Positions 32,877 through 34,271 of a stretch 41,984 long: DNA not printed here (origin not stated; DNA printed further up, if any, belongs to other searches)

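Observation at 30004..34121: Operon of two paralogous OAS/CD-NTase-like nucleotidyltransferases flanking an NPP-type phosphodiesterase, converging on a DEDD exonuclease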

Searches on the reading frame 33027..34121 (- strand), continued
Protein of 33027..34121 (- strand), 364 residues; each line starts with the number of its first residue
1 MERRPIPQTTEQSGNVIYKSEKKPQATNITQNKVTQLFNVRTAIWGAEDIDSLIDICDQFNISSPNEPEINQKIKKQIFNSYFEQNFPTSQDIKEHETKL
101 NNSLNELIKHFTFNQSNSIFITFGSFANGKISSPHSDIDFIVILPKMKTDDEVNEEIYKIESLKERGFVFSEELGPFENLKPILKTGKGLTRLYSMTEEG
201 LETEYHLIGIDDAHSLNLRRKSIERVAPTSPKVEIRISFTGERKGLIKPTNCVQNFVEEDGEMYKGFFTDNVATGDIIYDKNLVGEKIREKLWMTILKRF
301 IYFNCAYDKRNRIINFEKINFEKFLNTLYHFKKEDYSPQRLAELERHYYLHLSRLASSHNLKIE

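Call 45: search_protein_families(library=pfam, proteins=[L009:8969-9919:+, L009:10169-10783:+, L009:10916-11635:+, L001:196-1134:+, L001:1332-2747:+, L001:2773-3282:-, L001:6143-6691:+, L005:4812-5522:-, L005:6382-7002:+, L009:6691-7935:-], max_evalue=0.01)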
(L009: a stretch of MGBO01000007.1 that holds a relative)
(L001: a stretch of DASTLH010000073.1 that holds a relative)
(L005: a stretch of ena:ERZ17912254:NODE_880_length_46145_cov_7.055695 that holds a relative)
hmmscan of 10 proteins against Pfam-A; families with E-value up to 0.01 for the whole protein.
L009:8969-9919:+ (316 aa): 1 family
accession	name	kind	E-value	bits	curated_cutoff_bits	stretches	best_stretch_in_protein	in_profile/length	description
PF08282.18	Hydrolase_3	-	3.3e-06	27.5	20.9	1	45-279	1-220/255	haloacid dehalogenase-like hydrolase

L009:10169-10783:+ (204 aa): 12 families
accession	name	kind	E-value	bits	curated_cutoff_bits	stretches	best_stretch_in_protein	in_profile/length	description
PF00485.24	PRK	-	9.9e-41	140.2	22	1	6-190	1-195/196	Phosphoribulokinase / Uridine kinase family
PF13238.12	AAA_18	-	6.8e-07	30.2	29.4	1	7-150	1-118/128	AAA domain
PF02224.24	Cytidylate_kin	-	2.5e-05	24.5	26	0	7-65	1-55/211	Cytidylate kinase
PF06414.18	Zeta_toxin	-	7.8e-05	22.6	22.3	1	7-40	19-54/199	Zeta toxin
PF07931.18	CPT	-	0.00014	22.1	22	1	7-78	4-76/172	Chloramphenicol phosphotransferase-like protein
PF13521.12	AAA_28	-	0.0002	22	27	1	8-64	3-57/164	AAA domain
PF01121.26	CoaE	-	0.0004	20.5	27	0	6-29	2-24/180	Dephospho-CoA kinase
PF01712.25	dNK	-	0.00057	20.1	27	1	7-40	1-34/203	Deoxynucleoside kinase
PF00005.33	ABC_tran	-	0.00063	20.8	25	1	7-38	14-48/137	ABC transporter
PF13207.12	AAA_17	-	0.00074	20.3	27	0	11-152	2-129/136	AAA domain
PF20720.3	nSTAND3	-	0.0067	16.6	27.2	0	9-55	22-68/155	Novel STAND NTPase 3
PF13401.12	AAA_22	-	0.0091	16.7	27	0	7-76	8-79/130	AAA domain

L009:10916-11635:+ (239 aa): 0 families

L001:196-1134:+ (312 aa): 1 family
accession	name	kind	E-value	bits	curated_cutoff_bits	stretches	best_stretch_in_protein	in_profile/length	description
PF08282.18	Hydrolase_3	-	1e-13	52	20.9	1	31-299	1-252/255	haloacid dehalogenase-like hydrolase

L001:1332-2747:+ (471 aa): 0 families

L001:2773-3282:- (169 aa): 3 families
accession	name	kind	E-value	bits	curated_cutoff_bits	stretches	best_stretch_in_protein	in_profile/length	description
PF22769.1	DCD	-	8.2e-44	149.8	27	1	3-153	2-153/153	dCTP deaminase-like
PF00692.24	dUTPase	-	1.2e-07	32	22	1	70-160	23-111/129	dUTPase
PF06559.16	DCD_N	-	2.8e-06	27.7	21.4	1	3-112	5-117/164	2'-deoxycytidine 5'-triphosphate deaminase (DCD) N-terminal domain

L001:6143-6691:+ (182 aa): 1 family
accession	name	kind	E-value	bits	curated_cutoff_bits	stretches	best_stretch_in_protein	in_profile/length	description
PF00908.23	dTDP_sugar_isom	-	1.7e-13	51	27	1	25-171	1-144/168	dTDP-4-dehydrorhamnose 3,5-epimerase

L005:4812-5522:- (236 aa): 0 families

L005:6382-7002:+ (206 aa): 1 family
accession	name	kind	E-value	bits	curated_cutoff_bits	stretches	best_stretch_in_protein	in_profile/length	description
PF00156.33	Pribosyltran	-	8.1e-06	25.7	26.3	1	62-158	29-134/158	Phosphoribosyl transferase domain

L009:6691-7935:- (414 aa): 2 families
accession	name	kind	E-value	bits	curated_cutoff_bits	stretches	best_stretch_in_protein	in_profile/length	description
PF00963.24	Cohesin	-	0.00023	21.8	24.1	1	55-139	11-107/139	Cohesin domain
PF09471.16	Peptidase_M64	-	0.00089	18.9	26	1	292-340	120-167/302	IgA Peptidase M64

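Call 51: predict_structure(alignment_id=A4)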
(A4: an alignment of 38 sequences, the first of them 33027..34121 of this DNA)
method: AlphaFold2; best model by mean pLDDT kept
length: 364 residues; sequences in the alignment: 38
mean_pLDDT: 93.0   pTM: 0.89
mean pLDDT of the five models: 93.0, 92.8, 92.8, 92.7, 92.0
residues with pLDDT >= 90: 335; 70-90: 2; 50-70: 2; < 50: 25
segments of 3 or more residues with pLDDT < 50: 1-25
pLDDT, mean of each block of 10 residues (from residue 1): 36 43 62 97 95 97 93 95 96 97 97 98 97 96 99 99 97 98 99 97 98 97 97 96 97 98 98 98 98 98 98 97 98 97 98 97 96
secondary structure, 60 per line:
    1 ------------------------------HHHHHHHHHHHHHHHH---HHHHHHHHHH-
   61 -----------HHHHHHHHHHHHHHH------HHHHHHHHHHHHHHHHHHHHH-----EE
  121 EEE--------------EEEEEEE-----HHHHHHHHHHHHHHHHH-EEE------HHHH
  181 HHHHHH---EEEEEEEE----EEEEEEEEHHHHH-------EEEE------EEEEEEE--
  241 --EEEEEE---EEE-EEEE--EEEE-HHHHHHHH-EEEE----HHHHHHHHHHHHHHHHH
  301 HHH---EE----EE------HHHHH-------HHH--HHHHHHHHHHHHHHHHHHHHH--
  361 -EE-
elements in order: H31-46 H50-59 H72-86 H93-113 E119-123 E138-144 H150-166 E168-170 H177-186 E190-197 E202-209 H210-214 E222-225 E232-238 E243-248 E252-254 E256-259 E262-265 H267-274 E276-279 H284-303 H321-325 H338-358
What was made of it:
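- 33027..34121 (-): NTase B, 364 aa. It has four parts: an N-terminal helical domain (about residues 31-113), a Pol-beta palm (119-209), a beta-rich conserved region (222-279) and a C-terminal helical domain (284-358). AF2 model pLDDT 93, pTM 0.89 (call 51).
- On Pol-beta nucleotidyltransferase superfamily: The AF2 secondary structure fits (call 51).
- Tried and rejected: It was replaced by a model built on 38 sequences (call 51).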

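Call 54: fold_search(model_id=the predicted structure, library=pdb)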
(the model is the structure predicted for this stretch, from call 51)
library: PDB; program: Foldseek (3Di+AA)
matches with E <= 10: 872; with E <= 0.001: 3
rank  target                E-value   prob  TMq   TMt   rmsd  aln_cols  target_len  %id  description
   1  3hj1_B                6.4e-04  0.94  0.22  0.20  19.1       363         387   11  Minor Editosome-Associated TUTase 1 with bound UTP (released 2010-05-12)
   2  6ak5                  7.1e-04  1.00  0.23  0.25  11.1       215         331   11  Binary Complex of Human DNA Polymerase Mu with MnGTP (released 2019-05-29)
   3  4xq8_B                9.3e-04  1.00  0.25  0.34   8.8       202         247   13  Human DNA polymerase lambda- MgdATP binary complex and complex with 6 paired DNA (released 2016-02-24)
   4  6go7_A                1.0e-03  0.99  0.24  0.25   9.9       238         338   14  TdT chimera (Loop1 of pol mu) - full DNA synapsis complex (released 2019-06-05)
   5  3hj4_A                1.2e-03  0.90  0.22  0.21  19.2       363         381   11  Minor Editosome-Associated TUTase 1 (released 2010-05-12)
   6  6go6_A                1.4e-03  1.00  0.26  0.26  10.3       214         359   15  TdT chimera (Loop1 of pol mu) - ternary complex with downstream dsDNA (released 2019-06-05)
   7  7cod_A                1.4e-03  0.94  0.18  0.19  10.5       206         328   10  Post insertion complex of DNA polymerase Mu (K438A/Q441A) with 1-nt gapped DNA (released 2021-06-30)
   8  7m0e_B                1.5e-03  1.00  0.24  0.27   9.8       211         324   11  Pre-catalytic synaptic complex of DNA Polymerase Lambda with gapped DSB substrate and incoming dUMPNPP (released 2022-03-16)
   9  5cwr_B                1.7e-03  0.97  0.25  0.27  11.3       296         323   10  Crystal Structure of human DNA polymerase lambda L431A mutant in complex with a one nucleotide DNA gap and dCTP (released 2016-02-24)
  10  1rzt_E                1.7e-03  0.98  0.26  0.28  11.8       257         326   12  Crystal structure of DNA polymerase lambda complexed with a two nucleotide gap DNA molecule (released 2004-03-02)
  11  4lzd                  1.7e-03  0.98  0.23  0.24  11.3       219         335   12  Human DNA polymerase mu- Apoenzyme (released 2014-02-05)
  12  5vzh_A                2.0e-03  0.96  0.20  0.22   9.9       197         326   10  Post-catalytic complex of human Polymerase Mu (W434H) mutant with incoming UTP (released 2017-07-05)
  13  7coc_A                2.0e-03  0.93  0.18  0.20  10.5       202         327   10  Ternary complex of DNA polymerase Mu (K438A/Q441A) with 1-nt gapped DNA (T:dGMPNPP) (released 2021-06-30)
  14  7m0d_A                2.3e-03  1.00  0.26  0.27   8.6       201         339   13  Pre-catalytic quaternary complex of DNA Polymerase Lambda with bound complementary DSB substrate and incoming dUMPNPP (released 2022-03-16)
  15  7cob_A                2.4e-03  0.90  0.19  0.20  12.3       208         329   10  Ternary complex of DNA polymerase Mu (Q441A) with 1-nt gapped DNA (T:dGMPNPP) (released 2021-06-30)
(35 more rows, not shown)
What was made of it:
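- On CD-NTase / OAS / cGAS: Foldseek places cGAS at ranks 16 and 47, with TM 0.21-0.22 and rmsd 15-16 A, using a pLDDT-93 model (calls 51, 54).
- On Non-canonical PAP / TUTase: MEAT1 aligns at TM 0.22 and rmsd 19 A (call 54).
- On Family X DNA polymerases: Foldseek gives probability 1.0 but TM 0.23-0.28 over about 200 columns (call 54).
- Closest known: cGAS/DncV-like CD-NTases and OAS. Different: cGAS aligns at TM 0.21 and rmsd 15-16 A (call 54).
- The best Foldseek hits are TUTase MEAT1, Pol mu/lambda/TdT and PAP, at probability 0.9-1.0 over about 200 columns (call 54).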

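Call 60: fold_search(model_id=the predicted structure, library=viral)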
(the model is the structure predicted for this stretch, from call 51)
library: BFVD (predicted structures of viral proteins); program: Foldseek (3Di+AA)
matches with E <= 10: 308; with E <= 0.001: 0
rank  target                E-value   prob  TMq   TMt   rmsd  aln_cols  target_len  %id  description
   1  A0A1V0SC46            3.7e-03  1.00  0.26  0.28   8.4       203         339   16  DNA-directed DNA polymerase [Catovirus CTV1]
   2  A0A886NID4            5.4e-03  0.35  0.15  0.13  23.1       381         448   11  (no name in the UniProt tables at hand)
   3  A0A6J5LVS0            7.4e-03  0.38  0.19  0.12  15.9       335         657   11  Uncharacterized protein [uncultured Caudovirales phage]
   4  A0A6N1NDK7            7.8e-03  0.98  0.23  0.33   9.3       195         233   14  Putative ORFan [Tupanvirus deep ocean]
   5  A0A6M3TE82            2.1e-02  0.98  0.19  0.32   6.9       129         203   12  (no name in the UniProt tables at hand)
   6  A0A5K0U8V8            2.1e-02  0.72  0.21  0.12  15.3       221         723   11  Uncharacterized protein [Yasminevirus sp. GU-2018]
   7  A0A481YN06            2.2e-02  0.87  0.20  0.21   8.1       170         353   12  DNA-directed DNA polymerase [Pithovirus LCDPAC01]
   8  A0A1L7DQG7            2.4e-02  0.97  0.21  0.29   5.7       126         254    9  Nucleotidyltransferase [Yersinia phage fHe-Yen3-01]
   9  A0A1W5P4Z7            2.4e-02  0.96  0.20  0.36   5.0       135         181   10  Putative nucleotidyl transferase [Pectobacterium phage PP2]
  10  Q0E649                2.4e-02  0.85  0.21  0.34  11.7       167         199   10  Nucleotidyltransferase [Pseudomonas phage LKD16]
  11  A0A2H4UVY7            2.5e-02  0.28  0.22  0.10  22.3       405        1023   10  Uncharacterized protein [Bodo saltans virus]
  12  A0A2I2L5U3            2.9e-02  0.82  0.20  0.34  11.0       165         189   10  Uncharacterized protein [Orpheovirus IHUMI-LCC2]
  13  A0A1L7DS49            3.1e-02  0.91  0.22  0.38   9.8       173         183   13  Putative poly(A) polymerase [Ralstonia phage phiAp1]
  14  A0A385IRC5            3.6e-02  0.75  0.21  0.28  12.5       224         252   14  (no name in the UniProt tables at hand)
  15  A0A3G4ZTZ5            3.8e-02  0.47  0.17  0.14  14.7       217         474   12  Uncharacterized protein [Edafosvirus sp.]
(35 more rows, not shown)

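Call 61: search_solved_structures(query=L001:196-1134:+, max_evalue=0.1)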
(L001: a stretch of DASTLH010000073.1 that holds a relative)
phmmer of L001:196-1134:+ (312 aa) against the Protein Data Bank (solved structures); distinct sequences matched with E-value up to 0.1: 0.

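Call 62: search_protein_families(library=ncbifam, proteins=[L001:196-1134:+, L009:8969-9919:+, L009:10916-11635:+, L001:1332-2747:+, L005:4812-5522:-, L005:5565-6350:-, L005:6382-7002:+], max_evalue=0.01)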
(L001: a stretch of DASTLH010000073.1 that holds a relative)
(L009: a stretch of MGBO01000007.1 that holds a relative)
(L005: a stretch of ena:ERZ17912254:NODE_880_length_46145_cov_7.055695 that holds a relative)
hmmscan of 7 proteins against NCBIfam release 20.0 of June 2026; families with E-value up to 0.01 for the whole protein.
L001:196-1134:+ (312 aa): 5 families
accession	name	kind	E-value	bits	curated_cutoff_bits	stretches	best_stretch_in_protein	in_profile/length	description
TIGR00099.1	Cof-subfamily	subfamily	4.6e-15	55.9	137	1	30-298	1-252/256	Cof-type HAD-IIB family hydrolase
NF045966.1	YcsE_rel_Pase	equivalog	2.5e-08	33.7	220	1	28-140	2-99/265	YcsE-related riboflavin metabolism phosphatase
TIGR01484.1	HAD-SF-IIB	subfamily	1.2e-07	32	41.8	1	30-273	1-219/221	HAD-IIB family hydrolase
TIGR01487.1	Pglycolate_arch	equivalog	0.0092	15.8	122.75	0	232-272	147-185/215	phosphoglycolate phosphatase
NF007806.0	PRK10513.1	equivalog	0.0094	15.4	273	0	28-143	3-105/270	sugar-phosphatase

L009:8969-9919:+ (316 aa): 2 families
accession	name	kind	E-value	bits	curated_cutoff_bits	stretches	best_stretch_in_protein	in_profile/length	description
TIGR00099.1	Cof-subfamily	subfamily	2.5e-06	27.3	137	1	46-279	3-221/256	Cof-type HAD-IIB family hydrolase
TIGR01484.1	HAD-SF-IIB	subfamily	7.6e-05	22.9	41.8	0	245-280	181-214/221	HAD-IIB family hydrolase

L009:10916-11635:+ (239 aa): 0 families

L001:1332-2747:+ (471 aa): 0 families

L005:4812-5522:- (236 aa): 0 families

L005:5565-6350:- (261 aa): 20 families
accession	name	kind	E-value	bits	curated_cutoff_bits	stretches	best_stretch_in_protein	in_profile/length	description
TIGR02152.1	D_ribokin_bact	equivalog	7.2e-20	71.5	299.65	1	10-259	24-286/298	ribokinase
NF053626.1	RibKinHalex1628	equivalog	3.3e-19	69.5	330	1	19-247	36-266/293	ATP-dependent ribose-1-phosphate kinase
TIGR04382.1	myo_inos_iolC_N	equivalog_domain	1.4e-17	63.9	300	2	154-253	183-289/309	5-dehydro-2-deoxygluconokinase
NF006957.1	PRK09434.1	equivalog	4.1e-15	56.1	450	2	174-244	203-271/302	fructokinase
NF007321.0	PRK09813.1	equivalog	3e-14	53.1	247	1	2-259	3-260/261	fructoselysine 6-kinase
TIGR02198.1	rfaE_dom_I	equivalog_domain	8.2e-12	44.9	345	2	180-259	224-302/315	D-glycero-beta-D-manno-heptose-7-phosphate kinase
NF041332.1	KDG_KDGal_kin_Halo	equivalog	9.2e-12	45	440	1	161-246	201-284/320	bifunctional 2-dehydro-3-deoxygluconokinase/2-dehydro-3-deoxygalactonokinase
NF049991.1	TagKinase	equivalog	1.6e-11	43.6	420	1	177-258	220-300/321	tagatose kinase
NF040938.1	KDG_KDGal_kin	equivalog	7.4e-11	41.7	400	1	157-258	191-288/305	bifunctional 2-dehydro-3-deoxygluconokinase/2-dehydro-3-deoxygalactonokinase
NF052444.1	DhDoxglucKinKdgK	equivalog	2.8e-10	40.1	400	1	147-261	186-297/303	2-dehydro-3-deoxygluconokinase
NF008353.0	PRK11142.1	equivalog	3.8e-10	39.8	341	1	179-259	211-289/307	ribokinase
NF041164.1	NucKinThplmales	equivalog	6.2e-09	35.5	450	1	132-253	145-271/295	nucleoside kinase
TIGR03168.1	1-PFK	subfamily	1.4e-08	34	216.4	1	175-258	205-286/305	hexose kinase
NF041134.1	R1P_kin_Thcocales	equivalog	1.9e-08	34.1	500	1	21-246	37-255/291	ADP-dependent ribose-1-phosphate kinase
TIGR03828.1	pfkB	equivalog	1.4e-07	30.8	292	1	176-258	206-286/305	1-phosphofructokinase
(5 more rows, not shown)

L005:6382-7002:+ (206 aa): 16 families
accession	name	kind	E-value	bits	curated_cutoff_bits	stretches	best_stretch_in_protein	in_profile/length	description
NF004034.0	PRK05500.1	equivalog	9.2e-44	149.8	656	1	3-192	285-474/478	bifunctional orotidine-5'-phosphate decarboxylase/orotate phosphoribosyltransferase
NF010382.0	PRK13809.1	equivalog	6.1e-34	117.2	208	1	7-198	12-205/210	orotate phosphoribosyltransferase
TIGR00336.1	pyrE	equivalog_domain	4.6e-27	94.9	106.8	1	13-173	4-172/173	orotate phosphoribosyltransferase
NF001729.0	PRK00455.1-3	equivalog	1.6e-20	73.4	245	1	23-197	34-214/231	orotate phosphoribosyltransferase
NF002620.0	PRK02277.1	subfamily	1.5e-10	41.1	115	1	31-159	53-187/201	orotate phosphoribosyltransferase-like protein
NF040646.1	HPT_Archaea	equivalog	2.6e-10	40.2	200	1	43-171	35-174/184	hypoxanthine/guanine phosphoribosyltransferase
TIGR01367.1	pyrE_Therm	equivalog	3.2e-09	36.7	150.25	1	13-158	7-152/187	orotate phosphoribosyltransferase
NF002635.0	PRK02304.1-4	subfamily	3.6e-09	36.4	146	1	43-172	35-175/188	adenine phosphoribosyltransferase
NF002634.0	PRK02304.1-3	equivalog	8.3e-06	25.6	170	1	105-170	112-178/182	adenine phosphoribosyltransferase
NF009211.0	PRK12560.1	equivalog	1.9e-05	24.5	188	1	34-171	25-176/187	adenine phosphoribosyltransferase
NF006671.0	PRK09219.1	equivalog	0.00031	20.3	177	1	108-175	114-182/192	xanthine phosphoribosyltransferase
TIGR01744.1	XPRTase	equivalog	0.00082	19.1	164.45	1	108-176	114-183/191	xanthine phosphoribosyltransferase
NF002632.0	PRK02304.1-1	equivalog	0.00091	19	243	1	107-168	115-177/183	adenine phosphoribosyltransferase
NF002636.0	PRK02304.1-5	equivalog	0.0012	18.3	125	0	34-149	26-155/176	adenine phosphoribosyltransferase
NF006328.0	PRK08558.1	equivalog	0.0015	18.2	184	0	106-154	171-219/238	adenine phosphoribosyltransferase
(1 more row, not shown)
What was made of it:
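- On Cof-type HAD-IIB phosphatase (the partner found in related loci): TIGR00099 at E 4.6e-15 and PF08282 at E 1e-13 for the L001 HAD (calls 45, 62).
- The HAD is a capped Cof-type (TIGR00099, call 62), a class that normally excludes macromolecular substrates.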

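Call 63: search_protein_families(library=pfam, alignment_id=A4, max_evalue=0.1)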
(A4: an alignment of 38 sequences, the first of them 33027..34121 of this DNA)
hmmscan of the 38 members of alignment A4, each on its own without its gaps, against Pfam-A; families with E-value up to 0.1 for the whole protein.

A. member 1, window:33027-34121:- (364 aa): 4 families
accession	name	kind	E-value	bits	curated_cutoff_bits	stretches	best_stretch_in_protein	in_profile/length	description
PF01909.29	NTP_transf_2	-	1.8e-07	31.9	21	1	106-179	3-76/93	Nucleotidyltransferase domain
PF22600.2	MTPAP-like_central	-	8e-05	23.2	27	1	81-165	7-85/139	Poly(A) RNA polymerase, mitochondrial-like, central palm domain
PF18765.7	Polbeta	-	8.5e-05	23.1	26.9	1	108-165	4-63/93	Polymerase beta, Nucleotidyltransferase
PF16282.11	SANT_DAMP1_like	-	0.02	15.5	29.1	0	21-62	7-46/80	SANT/Myb-like domain of DAMP1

B. families by the number of members that match (of 38 scanned): 19 families
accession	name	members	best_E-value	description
PF01909.29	NTP_transf_2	30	3e-08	Nucleotidyltransferase domain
PF18765.7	Polbeta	21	1.4e-05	Polymerase beta, Nucleotidyltransferase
PF22600.2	MTPAP-like_central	19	3.4e-05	Poly(A) RNA polymerase, mitochondrial-like, central palm domain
PF08282.18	Hydrolase_3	6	6.1e-14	haloacid dehalogenase-like hydrolase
PF22014.2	DUF6932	5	9.5e-06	Family of unknown function (DUF6932)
PF05116.19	S6PP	3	1.3e-05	Sucrose-6F-phosphate phosphohydrolase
PF12633.13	Adenyl_cycl_N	1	0.0024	Adenylate cyclase NT domain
PF03296.19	Pox_polyA_pol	1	0.0043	Poxvirus poly(A) polymerase nucleotidyltransferase domain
PF17930.7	LpxI_N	1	0.0061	LpxI N-terminal domain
PF17867.7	AAA_lid_7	1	0.011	Midasin AAA lid domain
PF16282.11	SANT_DAMP1_like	1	0.02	SANT/Myb-like domain of DAMP1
PF10620.15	MdcG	1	0.023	Phosphoribosyl-dephospho-CoA transferase MdcG C-terminal domain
PF18144.7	SMODS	1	0.024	Second Messenger Oligonucleotide or Dinucleotide Synthetase domain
PF01442.23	Apolipoprotein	1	0.063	Apolipoprotein A1/A4/E domain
PF00805.28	Pentapeptide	1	0.073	Pentapeptide repeats (8 copies)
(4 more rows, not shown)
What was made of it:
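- On Pol-beta nucleotidyltransferase superfamily: It hits 30 of 38 family members (call 63).
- On CD-NTase / SMODS (CBASS cyclases): PF18144 hits 1 of 38 members at E 0.024 (call 63).
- SMODS hits 1 of 38 members (call 63). cGAS aligns at TM 0.21 (call 54).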
